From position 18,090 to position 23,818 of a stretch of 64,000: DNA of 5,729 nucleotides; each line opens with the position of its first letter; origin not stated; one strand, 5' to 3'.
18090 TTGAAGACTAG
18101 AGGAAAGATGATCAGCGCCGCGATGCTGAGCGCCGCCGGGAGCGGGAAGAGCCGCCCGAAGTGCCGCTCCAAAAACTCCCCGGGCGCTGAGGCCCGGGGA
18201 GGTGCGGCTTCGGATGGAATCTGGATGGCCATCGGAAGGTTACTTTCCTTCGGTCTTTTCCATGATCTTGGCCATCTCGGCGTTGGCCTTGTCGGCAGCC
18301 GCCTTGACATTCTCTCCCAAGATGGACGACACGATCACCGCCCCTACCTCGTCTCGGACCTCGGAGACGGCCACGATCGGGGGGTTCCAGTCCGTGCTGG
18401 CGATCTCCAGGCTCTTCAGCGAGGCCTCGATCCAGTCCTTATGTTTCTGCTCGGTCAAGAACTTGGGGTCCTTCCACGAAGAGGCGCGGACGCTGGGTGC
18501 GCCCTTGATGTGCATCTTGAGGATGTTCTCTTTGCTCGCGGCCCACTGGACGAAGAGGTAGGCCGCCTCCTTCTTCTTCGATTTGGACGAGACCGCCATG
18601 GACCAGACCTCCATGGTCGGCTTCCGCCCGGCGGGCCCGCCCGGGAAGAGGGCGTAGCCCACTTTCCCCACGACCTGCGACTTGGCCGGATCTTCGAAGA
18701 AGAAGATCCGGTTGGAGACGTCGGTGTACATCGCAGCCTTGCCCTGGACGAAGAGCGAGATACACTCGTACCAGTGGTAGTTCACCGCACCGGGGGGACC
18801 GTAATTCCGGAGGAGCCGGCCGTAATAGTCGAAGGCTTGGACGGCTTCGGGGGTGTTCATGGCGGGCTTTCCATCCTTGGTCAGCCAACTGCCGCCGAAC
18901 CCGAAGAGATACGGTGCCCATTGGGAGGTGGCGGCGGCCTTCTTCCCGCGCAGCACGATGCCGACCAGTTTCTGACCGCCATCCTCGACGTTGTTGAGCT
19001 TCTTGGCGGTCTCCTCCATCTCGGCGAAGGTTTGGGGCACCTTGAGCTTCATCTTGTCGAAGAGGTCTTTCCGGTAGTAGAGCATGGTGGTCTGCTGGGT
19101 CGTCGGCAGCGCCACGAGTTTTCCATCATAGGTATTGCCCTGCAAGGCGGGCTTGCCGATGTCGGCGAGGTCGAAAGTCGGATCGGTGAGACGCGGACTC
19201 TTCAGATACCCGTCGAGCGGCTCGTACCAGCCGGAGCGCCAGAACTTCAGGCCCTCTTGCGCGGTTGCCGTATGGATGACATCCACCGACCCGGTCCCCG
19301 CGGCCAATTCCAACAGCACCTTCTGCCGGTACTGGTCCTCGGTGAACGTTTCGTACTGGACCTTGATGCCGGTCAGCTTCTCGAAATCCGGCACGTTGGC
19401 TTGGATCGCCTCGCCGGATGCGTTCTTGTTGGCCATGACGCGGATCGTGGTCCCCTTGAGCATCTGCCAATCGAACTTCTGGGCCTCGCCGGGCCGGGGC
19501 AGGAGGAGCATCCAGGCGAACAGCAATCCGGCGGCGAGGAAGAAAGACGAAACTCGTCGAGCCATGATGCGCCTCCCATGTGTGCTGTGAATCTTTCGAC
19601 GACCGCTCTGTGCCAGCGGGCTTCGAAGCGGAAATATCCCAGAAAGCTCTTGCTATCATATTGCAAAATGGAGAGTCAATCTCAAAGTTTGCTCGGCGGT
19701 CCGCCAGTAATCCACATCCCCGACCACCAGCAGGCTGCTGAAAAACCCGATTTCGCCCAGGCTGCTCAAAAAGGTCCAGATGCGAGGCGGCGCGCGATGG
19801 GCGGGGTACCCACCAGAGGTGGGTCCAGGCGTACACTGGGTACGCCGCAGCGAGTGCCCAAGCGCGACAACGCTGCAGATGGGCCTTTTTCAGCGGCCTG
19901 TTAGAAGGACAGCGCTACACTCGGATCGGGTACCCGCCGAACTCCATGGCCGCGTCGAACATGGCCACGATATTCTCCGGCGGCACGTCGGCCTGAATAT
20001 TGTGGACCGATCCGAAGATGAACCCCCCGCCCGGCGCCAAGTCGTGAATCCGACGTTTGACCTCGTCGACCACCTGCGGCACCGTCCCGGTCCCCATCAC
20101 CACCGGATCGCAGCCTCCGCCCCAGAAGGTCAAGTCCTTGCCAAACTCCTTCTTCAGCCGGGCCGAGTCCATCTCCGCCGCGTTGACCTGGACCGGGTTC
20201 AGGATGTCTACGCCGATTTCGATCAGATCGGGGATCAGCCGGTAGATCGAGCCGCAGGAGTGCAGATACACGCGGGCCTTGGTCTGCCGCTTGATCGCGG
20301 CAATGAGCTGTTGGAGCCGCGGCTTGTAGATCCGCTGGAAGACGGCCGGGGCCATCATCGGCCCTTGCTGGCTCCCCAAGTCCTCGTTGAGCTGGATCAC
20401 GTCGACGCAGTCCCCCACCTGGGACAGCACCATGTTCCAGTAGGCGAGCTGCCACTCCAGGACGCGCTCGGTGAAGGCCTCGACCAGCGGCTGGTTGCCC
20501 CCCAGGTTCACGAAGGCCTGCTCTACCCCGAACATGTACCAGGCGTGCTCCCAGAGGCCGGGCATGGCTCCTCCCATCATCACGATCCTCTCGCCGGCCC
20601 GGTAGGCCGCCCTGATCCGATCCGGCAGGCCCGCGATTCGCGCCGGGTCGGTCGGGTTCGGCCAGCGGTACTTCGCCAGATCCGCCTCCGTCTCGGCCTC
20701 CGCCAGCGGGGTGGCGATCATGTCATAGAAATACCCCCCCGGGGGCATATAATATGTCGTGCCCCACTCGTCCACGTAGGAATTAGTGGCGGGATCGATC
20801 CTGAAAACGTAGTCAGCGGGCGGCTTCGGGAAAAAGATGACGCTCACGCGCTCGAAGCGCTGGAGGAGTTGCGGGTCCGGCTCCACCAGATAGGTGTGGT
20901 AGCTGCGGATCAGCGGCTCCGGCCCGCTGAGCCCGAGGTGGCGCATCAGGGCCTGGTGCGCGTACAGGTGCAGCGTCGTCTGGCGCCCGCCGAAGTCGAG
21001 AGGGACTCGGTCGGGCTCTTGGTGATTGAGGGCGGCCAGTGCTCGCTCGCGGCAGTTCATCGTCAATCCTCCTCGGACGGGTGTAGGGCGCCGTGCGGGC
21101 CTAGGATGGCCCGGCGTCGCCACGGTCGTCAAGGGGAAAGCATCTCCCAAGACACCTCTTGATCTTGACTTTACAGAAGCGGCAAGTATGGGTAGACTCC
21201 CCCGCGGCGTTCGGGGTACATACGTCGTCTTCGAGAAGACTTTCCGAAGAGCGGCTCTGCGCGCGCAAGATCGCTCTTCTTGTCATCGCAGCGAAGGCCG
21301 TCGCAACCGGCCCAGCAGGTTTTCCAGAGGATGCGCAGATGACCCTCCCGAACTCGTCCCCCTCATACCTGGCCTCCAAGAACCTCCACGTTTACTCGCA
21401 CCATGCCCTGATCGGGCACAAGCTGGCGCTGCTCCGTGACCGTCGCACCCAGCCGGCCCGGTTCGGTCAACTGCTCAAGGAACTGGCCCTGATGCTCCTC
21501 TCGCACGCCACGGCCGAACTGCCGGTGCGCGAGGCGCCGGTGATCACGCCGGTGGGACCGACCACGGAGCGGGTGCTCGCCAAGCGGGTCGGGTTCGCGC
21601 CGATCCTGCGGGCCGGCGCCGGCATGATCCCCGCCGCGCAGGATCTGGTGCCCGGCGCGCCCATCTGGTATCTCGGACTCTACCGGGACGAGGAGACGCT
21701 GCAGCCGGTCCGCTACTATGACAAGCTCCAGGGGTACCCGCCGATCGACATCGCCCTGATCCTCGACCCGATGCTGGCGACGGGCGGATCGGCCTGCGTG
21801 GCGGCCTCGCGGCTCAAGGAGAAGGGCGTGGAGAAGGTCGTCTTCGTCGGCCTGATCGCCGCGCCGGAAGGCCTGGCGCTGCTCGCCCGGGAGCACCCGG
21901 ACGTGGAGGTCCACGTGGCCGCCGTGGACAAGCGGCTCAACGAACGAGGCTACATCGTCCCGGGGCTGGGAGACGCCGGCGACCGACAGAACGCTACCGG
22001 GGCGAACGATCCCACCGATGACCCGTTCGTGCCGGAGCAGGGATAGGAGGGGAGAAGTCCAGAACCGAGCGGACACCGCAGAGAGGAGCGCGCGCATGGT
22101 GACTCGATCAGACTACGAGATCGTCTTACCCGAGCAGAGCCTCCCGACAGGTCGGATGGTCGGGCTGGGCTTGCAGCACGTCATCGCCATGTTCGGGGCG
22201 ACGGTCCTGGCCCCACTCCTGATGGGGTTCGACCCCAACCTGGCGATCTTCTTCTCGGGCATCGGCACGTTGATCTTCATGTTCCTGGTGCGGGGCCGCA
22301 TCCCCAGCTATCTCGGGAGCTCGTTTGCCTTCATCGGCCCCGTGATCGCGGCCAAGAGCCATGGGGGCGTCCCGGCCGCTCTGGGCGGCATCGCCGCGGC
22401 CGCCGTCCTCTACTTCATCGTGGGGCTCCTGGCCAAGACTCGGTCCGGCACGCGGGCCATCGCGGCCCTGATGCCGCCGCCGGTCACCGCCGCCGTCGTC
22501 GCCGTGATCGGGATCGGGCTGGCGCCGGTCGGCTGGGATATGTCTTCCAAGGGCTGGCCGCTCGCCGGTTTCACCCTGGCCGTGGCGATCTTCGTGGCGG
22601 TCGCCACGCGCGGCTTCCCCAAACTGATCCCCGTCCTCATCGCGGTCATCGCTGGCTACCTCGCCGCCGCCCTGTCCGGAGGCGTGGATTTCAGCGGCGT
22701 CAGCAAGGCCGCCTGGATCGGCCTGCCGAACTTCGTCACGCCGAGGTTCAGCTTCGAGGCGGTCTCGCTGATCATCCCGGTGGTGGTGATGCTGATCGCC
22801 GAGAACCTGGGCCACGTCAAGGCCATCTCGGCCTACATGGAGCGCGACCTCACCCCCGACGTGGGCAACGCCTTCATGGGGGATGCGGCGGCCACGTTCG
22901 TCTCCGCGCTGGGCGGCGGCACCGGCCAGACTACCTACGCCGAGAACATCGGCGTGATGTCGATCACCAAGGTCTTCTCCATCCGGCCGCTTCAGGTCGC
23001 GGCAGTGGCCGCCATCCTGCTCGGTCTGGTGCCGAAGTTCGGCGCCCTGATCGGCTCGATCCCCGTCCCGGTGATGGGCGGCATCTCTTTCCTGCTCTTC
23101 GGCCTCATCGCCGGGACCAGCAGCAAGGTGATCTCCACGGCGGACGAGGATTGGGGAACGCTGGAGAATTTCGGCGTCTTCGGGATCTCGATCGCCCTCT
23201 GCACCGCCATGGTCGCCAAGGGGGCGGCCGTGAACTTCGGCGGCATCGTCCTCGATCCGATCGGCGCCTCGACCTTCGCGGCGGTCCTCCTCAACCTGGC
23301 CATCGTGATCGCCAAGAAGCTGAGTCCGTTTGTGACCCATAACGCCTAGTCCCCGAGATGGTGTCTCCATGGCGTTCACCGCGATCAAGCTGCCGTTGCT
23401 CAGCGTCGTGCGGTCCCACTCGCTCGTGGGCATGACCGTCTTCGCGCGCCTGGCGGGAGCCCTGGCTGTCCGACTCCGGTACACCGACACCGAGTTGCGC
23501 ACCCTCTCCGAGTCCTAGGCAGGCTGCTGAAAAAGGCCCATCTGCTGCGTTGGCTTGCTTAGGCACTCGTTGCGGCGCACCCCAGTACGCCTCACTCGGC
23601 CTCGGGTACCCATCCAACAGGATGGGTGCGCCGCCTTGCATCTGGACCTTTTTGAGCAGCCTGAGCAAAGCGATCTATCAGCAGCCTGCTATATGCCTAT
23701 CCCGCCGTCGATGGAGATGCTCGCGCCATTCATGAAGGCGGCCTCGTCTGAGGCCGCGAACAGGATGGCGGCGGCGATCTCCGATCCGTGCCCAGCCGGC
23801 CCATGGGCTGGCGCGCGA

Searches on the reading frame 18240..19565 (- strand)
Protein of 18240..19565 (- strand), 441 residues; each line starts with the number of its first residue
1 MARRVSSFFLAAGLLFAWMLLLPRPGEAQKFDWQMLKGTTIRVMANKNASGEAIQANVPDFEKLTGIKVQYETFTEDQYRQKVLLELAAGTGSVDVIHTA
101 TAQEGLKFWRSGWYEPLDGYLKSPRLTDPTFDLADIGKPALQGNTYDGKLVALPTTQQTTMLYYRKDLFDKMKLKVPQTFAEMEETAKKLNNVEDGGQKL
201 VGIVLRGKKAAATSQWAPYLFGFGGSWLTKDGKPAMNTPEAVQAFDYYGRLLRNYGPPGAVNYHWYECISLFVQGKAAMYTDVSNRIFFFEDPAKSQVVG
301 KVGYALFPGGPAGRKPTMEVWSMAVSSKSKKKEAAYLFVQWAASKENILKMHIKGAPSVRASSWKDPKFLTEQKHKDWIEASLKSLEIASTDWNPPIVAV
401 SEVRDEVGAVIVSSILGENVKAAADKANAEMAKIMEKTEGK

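Call 33: search_protein_families(library=pfam, proteins=[window:18240-19565:-], max_evalue=0.00001)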
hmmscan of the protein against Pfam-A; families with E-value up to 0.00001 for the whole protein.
window:18240-19565:- (441 aa): 2 families
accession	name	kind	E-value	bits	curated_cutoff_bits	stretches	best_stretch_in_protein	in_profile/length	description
PF01547.30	SBP_bac_1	-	4.3e-48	165.3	26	1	49-347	5-305/307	Bacterial extracellular solute-binding protein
PF13416.11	SBP_bac_8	-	1.1e-34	121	27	1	60-365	5-267/279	Bacterial extracellular solute-binding protein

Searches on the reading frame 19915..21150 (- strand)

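Call 33: search_protein_families(library=pfam, proteins=[window:19915-21150:-], max_evalue=0.00001)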
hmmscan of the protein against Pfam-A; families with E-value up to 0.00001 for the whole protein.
window:19915-21150:- (411 aa): 1 family
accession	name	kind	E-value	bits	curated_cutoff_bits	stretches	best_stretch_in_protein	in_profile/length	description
PF01208.23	URO-D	-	4.9e-22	78.8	23.9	1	153-403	100-345/346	Uroporphyrinogen decarboxylase (URO-D)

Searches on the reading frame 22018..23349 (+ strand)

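Call 33: search_protein_families(library=pfam, proteins=[window:22018-23349:+], max_evalue=0.00001)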
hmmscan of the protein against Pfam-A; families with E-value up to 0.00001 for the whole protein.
window:22018-23349:+ (443 aa): 1 family
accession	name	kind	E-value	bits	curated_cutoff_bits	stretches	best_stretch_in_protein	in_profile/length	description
PF00860.26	Xan_ur_permease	-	2.4e-75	254.1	27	1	48-396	4-381/389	Permease family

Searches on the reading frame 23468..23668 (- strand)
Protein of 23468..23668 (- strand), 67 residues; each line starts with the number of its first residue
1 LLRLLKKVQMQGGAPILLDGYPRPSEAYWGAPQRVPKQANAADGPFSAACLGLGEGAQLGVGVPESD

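Call 61: search_protein_families(library=pfam, proteins=[window:23468-23668:-], max_evalue=1)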
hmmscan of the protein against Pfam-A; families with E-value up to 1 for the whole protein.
seq(67 aa): 0 families

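Call 62: search_protein_families(library=ncbifam, proteins=[window:23468-23668:-], max_evalue=1)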
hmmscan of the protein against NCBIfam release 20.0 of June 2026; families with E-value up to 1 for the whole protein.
seq(67 aa): 0 families
